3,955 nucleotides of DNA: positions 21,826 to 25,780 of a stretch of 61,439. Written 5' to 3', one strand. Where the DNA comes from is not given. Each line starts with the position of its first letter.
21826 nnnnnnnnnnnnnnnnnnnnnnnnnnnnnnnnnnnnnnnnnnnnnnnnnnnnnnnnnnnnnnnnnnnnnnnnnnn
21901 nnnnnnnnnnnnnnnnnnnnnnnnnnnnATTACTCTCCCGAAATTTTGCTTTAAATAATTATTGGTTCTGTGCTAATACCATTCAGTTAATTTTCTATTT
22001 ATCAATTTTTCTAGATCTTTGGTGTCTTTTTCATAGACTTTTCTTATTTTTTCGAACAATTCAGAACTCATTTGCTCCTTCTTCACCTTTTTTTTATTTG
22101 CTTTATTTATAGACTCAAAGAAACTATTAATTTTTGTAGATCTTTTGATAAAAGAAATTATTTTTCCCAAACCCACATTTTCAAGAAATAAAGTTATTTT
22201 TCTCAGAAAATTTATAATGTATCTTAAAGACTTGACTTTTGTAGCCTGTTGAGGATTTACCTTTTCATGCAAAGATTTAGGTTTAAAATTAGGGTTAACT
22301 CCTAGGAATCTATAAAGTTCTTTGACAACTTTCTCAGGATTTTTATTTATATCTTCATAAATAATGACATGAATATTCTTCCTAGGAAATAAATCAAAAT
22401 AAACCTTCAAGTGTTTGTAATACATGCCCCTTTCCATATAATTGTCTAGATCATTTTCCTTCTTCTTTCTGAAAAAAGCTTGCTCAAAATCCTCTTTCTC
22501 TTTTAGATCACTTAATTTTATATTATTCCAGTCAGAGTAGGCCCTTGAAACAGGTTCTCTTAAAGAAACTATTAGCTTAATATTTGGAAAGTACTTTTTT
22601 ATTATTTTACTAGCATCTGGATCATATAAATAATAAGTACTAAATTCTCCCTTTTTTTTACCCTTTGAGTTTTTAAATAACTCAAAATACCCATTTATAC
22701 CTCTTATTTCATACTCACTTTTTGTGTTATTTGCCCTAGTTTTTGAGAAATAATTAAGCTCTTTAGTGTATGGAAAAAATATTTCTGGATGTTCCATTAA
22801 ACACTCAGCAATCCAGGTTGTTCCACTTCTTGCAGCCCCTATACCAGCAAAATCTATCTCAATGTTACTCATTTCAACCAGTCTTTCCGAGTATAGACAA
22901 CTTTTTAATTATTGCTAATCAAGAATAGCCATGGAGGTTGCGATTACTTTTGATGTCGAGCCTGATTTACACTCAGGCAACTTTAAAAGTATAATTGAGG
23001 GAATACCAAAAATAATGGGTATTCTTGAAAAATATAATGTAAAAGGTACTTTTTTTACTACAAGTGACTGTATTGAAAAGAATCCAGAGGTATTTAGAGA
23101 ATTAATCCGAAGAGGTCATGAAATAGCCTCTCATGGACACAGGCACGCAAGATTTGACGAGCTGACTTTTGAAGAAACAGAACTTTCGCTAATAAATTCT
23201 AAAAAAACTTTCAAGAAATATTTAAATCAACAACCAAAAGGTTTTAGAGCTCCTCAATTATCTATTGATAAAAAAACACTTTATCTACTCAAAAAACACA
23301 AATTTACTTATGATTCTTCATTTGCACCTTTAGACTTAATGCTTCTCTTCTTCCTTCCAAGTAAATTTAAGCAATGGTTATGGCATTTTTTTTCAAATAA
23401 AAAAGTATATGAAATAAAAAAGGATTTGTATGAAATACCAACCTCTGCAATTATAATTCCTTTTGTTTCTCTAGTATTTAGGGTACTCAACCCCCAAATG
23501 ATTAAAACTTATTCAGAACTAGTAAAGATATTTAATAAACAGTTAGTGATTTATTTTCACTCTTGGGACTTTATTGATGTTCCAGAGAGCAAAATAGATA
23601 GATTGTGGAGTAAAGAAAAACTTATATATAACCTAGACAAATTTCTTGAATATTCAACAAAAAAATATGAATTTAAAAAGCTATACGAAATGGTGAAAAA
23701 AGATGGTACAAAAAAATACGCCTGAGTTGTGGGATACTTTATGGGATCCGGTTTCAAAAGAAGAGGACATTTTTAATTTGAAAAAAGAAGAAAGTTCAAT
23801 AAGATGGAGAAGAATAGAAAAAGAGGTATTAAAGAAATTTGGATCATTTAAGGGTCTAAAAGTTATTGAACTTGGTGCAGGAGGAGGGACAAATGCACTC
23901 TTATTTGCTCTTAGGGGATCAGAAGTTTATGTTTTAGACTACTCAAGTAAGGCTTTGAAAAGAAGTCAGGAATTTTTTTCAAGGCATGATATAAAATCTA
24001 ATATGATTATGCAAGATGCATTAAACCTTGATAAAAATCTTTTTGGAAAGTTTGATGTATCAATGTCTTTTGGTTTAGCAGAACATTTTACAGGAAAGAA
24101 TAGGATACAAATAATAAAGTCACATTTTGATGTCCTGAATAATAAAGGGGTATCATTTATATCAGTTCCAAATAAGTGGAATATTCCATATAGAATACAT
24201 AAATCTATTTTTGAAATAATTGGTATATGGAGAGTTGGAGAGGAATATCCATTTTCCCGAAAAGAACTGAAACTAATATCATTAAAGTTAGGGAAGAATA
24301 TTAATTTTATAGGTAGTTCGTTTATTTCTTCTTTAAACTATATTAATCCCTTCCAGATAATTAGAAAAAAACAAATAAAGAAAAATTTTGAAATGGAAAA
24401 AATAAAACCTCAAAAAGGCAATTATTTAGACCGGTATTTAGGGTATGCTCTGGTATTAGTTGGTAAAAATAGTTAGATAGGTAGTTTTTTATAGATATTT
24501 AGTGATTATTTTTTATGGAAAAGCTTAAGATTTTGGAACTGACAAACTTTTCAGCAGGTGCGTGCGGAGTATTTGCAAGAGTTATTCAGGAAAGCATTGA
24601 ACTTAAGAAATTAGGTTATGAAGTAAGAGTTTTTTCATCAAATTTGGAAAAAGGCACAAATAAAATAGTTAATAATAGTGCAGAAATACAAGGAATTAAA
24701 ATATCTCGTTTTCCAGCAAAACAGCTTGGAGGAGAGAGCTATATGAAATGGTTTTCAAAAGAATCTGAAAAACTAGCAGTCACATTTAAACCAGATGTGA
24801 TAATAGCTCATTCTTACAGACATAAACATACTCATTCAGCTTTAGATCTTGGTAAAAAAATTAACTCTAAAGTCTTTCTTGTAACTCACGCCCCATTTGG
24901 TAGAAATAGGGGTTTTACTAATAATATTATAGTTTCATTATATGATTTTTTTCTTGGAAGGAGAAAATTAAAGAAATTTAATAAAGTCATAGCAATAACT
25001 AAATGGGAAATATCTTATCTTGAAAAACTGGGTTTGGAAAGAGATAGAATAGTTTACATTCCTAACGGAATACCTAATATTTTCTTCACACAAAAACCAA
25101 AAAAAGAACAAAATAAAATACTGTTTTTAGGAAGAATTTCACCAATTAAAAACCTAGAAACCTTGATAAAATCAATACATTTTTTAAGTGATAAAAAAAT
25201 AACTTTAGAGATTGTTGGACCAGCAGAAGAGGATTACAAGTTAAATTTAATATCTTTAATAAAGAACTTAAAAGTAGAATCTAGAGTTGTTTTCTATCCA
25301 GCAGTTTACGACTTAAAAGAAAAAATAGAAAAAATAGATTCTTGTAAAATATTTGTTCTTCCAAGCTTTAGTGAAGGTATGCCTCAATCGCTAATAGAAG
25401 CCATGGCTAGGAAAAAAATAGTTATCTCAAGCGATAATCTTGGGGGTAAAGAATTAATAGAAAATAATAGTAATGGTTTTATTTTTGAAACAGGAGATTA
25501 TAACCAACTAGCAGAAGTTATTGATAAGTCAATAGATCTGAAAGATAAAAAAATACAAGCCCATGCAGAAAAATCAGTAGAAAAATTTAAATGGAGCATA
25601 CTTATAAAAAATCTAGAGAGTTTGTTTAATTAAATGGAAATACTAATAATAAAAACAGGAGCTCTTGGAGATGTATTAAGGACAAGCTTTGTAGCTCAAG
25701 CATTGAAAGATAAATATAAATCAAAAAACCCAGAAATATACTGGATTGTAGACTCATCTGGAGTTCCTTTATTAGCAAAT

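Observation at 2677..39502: A ~37-kb glycosylation island anchored by aglB, with an enzyme set unusual for an archaeon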

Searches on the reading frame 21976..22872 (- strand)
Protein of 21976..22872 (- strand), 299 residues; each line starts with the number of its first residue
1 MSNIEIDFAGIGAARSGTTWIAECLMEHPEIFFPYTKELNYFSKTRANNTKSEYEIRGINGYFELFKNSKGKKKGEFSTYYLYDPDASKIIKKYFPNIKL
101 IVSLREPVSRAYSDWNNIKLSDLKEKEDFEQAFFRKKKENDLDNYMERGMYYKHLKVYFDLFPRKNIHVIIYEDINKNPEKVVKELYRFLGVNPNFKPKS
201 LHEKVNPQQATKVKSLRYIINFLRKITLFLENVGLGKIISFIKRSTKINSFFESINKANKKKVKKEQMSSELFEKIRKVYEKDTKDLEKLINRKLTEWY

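Call 5: search_protein_families(library=pfam, proteins=[window:21976-22872:-], max_evalue=0.001)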
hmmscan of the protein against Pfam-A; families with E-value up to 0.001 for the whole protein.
window:21976-22872:- (299 aa): 2 families
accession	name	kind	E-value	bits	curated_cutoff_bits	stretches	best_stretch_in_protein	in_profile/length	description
PF00685.33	Sulfotransfer_1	-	3.1e-18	66.5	22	1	11-286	7-253/255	Sulfotransferase domain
PF13469.12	Sulfotransfer_3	-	3.5e-17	63.8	27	1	11-192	5-212/216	Sulfotransferase family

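Call 9: search_protein_families(library=ncbifam, proteins=[window:21976-22872:-], max_evalue=0.01)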
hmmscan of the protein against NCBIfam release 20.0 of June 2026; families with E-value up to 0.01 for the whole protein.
window:21976-22872:- (299 aa): 0 families

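Call 47: search_solved_structures(query=window:21976-22872:-, max_evalue=0.01, show_alignments=1)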
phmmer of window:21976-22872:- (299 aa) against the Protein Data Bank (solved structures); distinct sequences matched with E-value up to 0.01: 12.
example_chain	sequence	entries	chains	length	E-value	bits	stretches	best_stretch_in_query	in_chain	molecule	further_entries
3rnl_A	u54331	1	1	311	5.2e-28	101.5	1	8-298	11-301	Sulfotransferase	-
3uan_A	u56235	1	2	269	9.1e-10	41.7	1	11-199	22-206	Heparan sulfate glucosamine 3-O-sulfotransferase 1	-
1vkj_A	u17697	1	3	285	1.1e-09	41.4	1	11-199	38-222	heparan sulfate (glucosamine) 3-O-sulfotransferase 1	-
1zrh_A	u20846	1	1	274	2.2e-09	40.4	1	11-199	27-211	Heparan sulfate glucosamine 3-O-sulfotransferase 1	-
3bd9_A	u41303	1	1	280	2.2e-06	30.6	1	11-201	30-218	Heparan sulfate glucosamine 3-O-sulfotransferase 5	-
7scd_A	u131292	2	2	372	2.6e-06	30.3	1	11-201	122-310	Thioredoxin 1,Heparan sulfate glucosamine 3-O-sulfotransferase 5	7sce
1t8t_A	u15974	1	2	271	5.1e-06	29.4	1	11-194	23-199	heparan sulfate D-glucosaminyl 3-O-sulfotransferase 3A1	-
1t8u_A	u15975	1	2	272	5.1e-06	29.4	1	11-194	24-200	heparan sulfate D-glucosaminyl 3-O-sulfotransferase 3A1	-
6xkg_B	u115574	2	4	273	5.2e-06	29.3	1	11-194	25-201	Heparan sulfate glucosamine 3-O-sulfotransferase 3A1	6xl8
1nst_A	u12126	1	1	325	0.0044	19.7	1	11-194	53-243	HEPARAN SULFATE N-DEACETYLASE/N-SULFOTRANSFERASE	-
7d1x_A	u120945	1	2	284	0.0052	19.5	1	99-194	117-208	Sulfotransferase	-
7eov_A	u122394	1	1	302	0.0059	19.3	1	99-194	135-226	cytosolic sulfotransferase SULT2A8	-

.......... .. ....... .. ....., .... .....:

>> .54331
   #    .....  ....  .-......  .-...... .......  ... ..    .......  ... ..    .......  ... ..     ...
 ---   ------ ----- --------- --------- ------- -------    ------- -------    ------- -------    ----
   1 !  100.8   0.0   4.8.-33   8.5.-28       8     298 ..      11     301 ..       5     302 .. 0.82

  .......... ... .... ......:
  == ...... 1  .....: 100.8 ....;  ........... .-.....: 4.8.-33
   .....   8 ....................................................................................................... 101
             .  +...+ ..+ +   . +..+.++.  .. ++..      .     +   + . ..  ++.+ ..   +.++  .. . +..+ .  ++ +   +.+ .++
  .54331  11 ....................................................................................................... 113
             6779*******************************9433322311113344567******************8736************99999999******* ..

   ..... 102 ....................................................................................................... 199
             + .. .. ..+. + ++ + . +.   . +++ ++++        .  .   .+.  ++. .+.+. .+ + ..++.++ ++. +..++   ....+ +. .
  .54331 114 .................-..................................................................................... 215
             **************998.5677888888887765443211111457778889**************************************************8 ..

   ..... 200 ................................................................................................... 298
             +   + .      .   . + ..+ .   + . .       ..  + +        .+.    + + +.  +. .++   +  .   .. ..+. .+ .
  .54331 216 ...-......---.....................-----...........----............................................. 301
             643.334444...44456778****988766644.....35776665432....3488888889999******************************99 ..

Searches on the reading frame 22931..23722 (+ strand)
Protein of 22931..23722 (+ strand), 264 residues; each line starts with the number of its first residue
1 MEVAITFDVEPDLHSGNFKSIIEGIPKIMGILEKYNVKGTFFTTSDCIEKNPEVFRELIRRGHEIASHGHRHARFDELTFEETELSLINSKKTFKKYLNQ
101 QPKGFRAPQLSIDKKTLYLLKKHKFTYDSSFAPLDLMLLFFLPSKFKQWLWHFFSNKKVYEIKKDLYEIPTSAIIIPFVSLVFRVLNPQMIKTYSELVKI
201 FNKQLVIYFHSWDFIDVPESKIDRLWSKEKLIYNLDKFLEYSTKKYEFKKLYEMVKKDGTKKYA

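Call 5: search_protein_families(library=pfam, proteins=[window:22931-23722:+], max_evalue=0.001)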
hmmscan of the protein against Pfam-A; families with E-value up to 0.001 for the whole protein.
window:22931-23722:+ (264 aa): 4 families
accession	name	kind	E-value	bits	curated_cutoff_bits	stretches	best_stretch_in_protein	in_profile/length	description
PF01522.26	Polysacc_deac_1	-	2e-24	86.4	23.1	1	3-127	9-123/124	Polysaccharide deacetylase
PF10096.14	DUF2334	-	6e-06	26.4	26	1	53-129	57-144/203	Uncharacterized protein conserved in bacteria (DUF2334)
PF03065.20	Glyco_hydro_57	-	6.5e-06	26.1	21.2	1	35-127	73-168/291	Glycosyl hydrolase family 57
PF11959.13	DUF3473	-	0.00049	20.5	29.6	0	159-237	20-108/130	Domain of unknown function (DUF3473)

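Call 67: search_protein_families(library=ncbifam, proteins=[window:22931-23722:+], max_evalue=0.00001)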
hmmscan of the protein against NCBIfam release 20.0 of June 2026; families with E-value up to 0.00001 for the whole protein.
window:22931-23722:+ (264 aa): 8 families
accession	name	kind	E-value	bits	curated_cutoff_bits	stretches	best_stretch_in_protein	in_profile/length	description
TIGR03006.1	pepcterm_polyde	equivalog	5.1e-24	84.8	276.2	1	23-235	34-248/272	XrtA system polysaccharide deacetylase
TIGR02764.1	spore_ybaN_pdaB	equivalog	3.9e-20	72.4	237.4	1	2-126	7-122/191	polysaccharide deacetylase family sporulation protein PdaB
NF045821.1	PgAcgDacpgdA1_Bac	equivalog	4.5e-14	52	400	1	2-123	89-201/282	peptidoglycan-N-acetylglucosamine deacetylase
TIGR02873.1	spore_ylxY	hypoth_equivalog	4.6e-12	45.7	391.5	1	23-116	98-191/268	probable sporulation protein, polysaccharide deacetylase family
TIGR04243.1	nodulat_NodB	equivalog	1.3e-10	41.1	240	1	2-108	3-101/197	chitooligosaccharide deacetylase NodB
TIGR02884.1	spore_pdaA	equivalog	5.8e-10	39.2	298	1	26-122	53-150/224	delta-lactam-biosynthetic de-N-acetylase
TIGR03212.1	uraD_N-term-dom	equivalog_domain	3.6e-08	32.8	424.6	1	24-130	78-183/297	allantoinase PuuE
NF045820.1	PgAcgDacpgdA_Strep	equivalog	4.2e-08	32.4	800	1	24-112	282-370/463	peptidoglycan-N-acetylglucosamine deacetylase PgdA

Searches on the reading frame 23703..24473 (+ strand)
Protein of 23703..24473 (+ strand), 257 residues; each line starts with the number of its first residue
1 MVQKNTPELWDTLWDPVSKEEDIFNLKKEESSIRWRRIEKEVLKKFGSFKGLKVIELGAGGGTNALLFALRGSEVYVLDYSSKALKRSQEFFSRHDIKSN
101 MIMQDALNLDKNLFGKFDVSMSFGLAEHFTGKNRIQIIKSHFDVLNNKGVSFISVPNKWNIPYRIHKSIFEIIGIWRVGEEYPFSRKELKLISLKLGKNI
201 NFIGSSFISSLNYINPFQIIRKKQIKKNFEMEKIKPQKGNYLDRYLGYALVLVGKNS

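Call 5: search_protein_families(library=pfam, proteins=[window:23703-24473:+], max_evalue=0.001)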
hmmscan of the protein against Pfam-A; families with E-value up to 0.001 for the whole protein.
window:23703-24473:+ (257 aa): 6 families
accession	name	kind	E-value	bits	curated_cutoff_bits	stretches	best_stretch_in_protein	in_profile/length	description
PF13649.12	Methyltransf_25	-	1.2e-10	42.3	27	1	54-149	1-97/97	Methyltransferase domain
PF13847.12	Methyltransf_31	-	1.1e-09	38.6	27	1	50-169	3-126/145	Methyltransferase domain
PF08241.18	Methyltransf_11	-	1.8e-08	35.4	21.2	1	56-152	2-94/95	Methyltransferase domain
PF08242.18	Methyltransf_12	-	7.7e-08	33.4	30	1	56-150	2-97/98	Methyltransferase domain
PF13489.12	Methyltransf_23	-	1.4e-06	28.6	27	1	39-159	10-123/164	Methyltransferase domain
PF03848.20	TehB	-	0.00016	21.6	20.4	1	36-122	16-101/193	Tellurite resistance protein TehB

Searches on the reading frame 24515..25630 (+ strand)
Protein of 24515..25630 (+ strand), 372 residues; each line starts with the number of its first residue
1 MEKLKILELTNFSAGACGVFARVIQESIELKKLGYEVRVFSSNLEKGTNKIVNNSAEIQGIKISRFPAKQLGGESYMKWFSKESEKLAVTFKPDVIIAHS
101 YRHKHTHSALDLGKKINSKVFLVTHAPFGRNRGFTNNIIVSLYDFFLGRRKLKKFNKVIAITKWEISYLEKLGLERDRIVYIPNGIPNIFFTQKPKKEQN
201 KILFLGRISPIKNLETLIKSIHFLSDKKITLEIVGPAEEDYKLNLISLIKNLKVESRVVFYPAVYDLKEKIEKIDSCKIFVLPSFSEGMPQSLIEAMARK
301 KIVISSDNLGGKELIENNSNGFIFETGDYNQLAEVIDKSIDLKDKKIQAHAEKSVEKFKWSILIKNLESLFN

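Call 5: search_protein_families(library=pfam, proteins=[window:24515-25630:+], max_evalue=0.001)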
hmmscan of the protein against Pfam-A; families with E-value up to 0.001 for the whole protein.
window:24515-25630:+ (372 aa): 5 families
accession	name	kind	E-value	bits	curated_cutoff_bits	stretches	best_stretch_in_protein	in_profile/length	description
PF00534.26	Glycos_transf_1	-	5.9e-32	111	26.4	1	188-344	4-160/172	Glycosyl transferases group 1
PF13692.12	Glyco_trans_1_4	-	3.4e-25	89.4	27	1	200-338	2-138/142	Glycosyl transferases group 1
PF13439.12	Glyco_transf_4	-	2.4e-15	57.4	28.5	1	22-186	7-166/170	Glycosyltransferase Family 4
PF13579.12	Glyco_trans_4_4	-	3.3e-10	41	29.7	1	29-185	13-158/158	Glycosyl transferase 4-like domain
PF20706.3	GT4-conflict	-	6.1e-06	25.9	26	1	193-318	191-323/385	Family 4 Glycosyltransferase in conflict systems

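Call 67: search_protein_families(library=ncbifam, proteins=[window:24515-25630:+], max_evalue=0.00001)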
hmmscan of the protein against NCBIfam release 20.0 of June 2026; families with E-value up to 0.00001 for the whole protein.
window:24515-25630:+ (372 aa): 23 families
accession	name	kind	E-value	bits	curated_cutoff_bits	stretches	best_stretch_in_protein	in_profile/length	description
NF041010.1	glycosy_Agl16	equivalog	1.9e-27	96.1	575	1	22-371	20-348/352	glycosylation protein Agl16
NF041876.1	EPS_EpsE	equivalog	3.4e-20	72.6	400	1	196-348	211-367/389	exopolysaccharide biosynthesis GT4 family glycosyltransferase EpsE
NF007396.0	PRK09922.1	equivalog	3.2e-19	69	385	1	167-369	148-353/361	lipopolysaccharide 1,6-galactosyltransferase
NF046085.1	XrtY_assoc_Gly1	equivalog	1.2e-17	63.9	400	1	136-367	143-377/387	XrtY-associated glycosyltransferase XYAG1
TIGR03088.1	stp2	hypoth_equivalog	1.9e-16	60.1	409.05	1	173-371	156-370/374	TIGR03088 family PEP-CTERM/XrtA system glycosyltransferase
NF047880.1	glyco_SdgA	exception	2.1e-16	59.6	800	1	135-365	251-481/488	serine-aspartate repeat adhesin O-glycosyltransferase SdgA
NF050063.1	ProtGlycPglJ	equivalog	1.8e-15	57.1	500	1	198-354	193-346/363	N-acetylgalactosamine-N,N'-diacetylbacillosaminyl-diphospho-undecaprenol 4-alpha-N-acetylgalactosaminyltransferase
NF050056.1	ProtGlycPglH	equivalog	2e-15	56.7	600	1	189-362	169-341/354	GalNAc-alpha-(1->4)-GalNAc-alpha-(1->3)-diNAcBac-PP-undecaprenol alpha-1,4-N-acetyl-D-galactosaminyltransferase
TIGR04063.1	stp3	hypoth_equivalog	2.8e-15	56.1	442.05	1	31-366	28-387/397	TIGR04063 family PEP-CTERM/XrtA system glycosyltransferase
NF038011.1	PelF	equivalog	3.6e-14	52.7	100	1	134-319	238-426/489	GT4 family glycosyltransferase PelF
NF038295.1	EPS_HpsP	equivalog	1.3e-13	50.8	550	1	195-365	203-378/388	hormogonium polysaccharide biosynthesis glycosyltransferase HpsP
NF047684.1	TeichurnBiosyTuaC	equivalog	7.9e-13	48.1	550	1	197-343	217-355/391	teichuronic acid biosynthesis protein TuaC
TIGR03999.1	thiol_BshA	equivalog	9.6e-13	47.8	273.7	1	198-371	198-370/375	N-acetyl-alpha-D-glucosaminyl L-malate synthase BshA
TIGR02149.1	glgA_Coryne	subfamily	1.2e-11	44.4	302.4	1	197-366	202-382/391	glycogen synthase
TIGR03449.1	mycothiol_MshA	equivalog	5.9e-11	41.9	462.5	1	199-371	220-400/406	D-inositol-3-phosphate glycosyltransferase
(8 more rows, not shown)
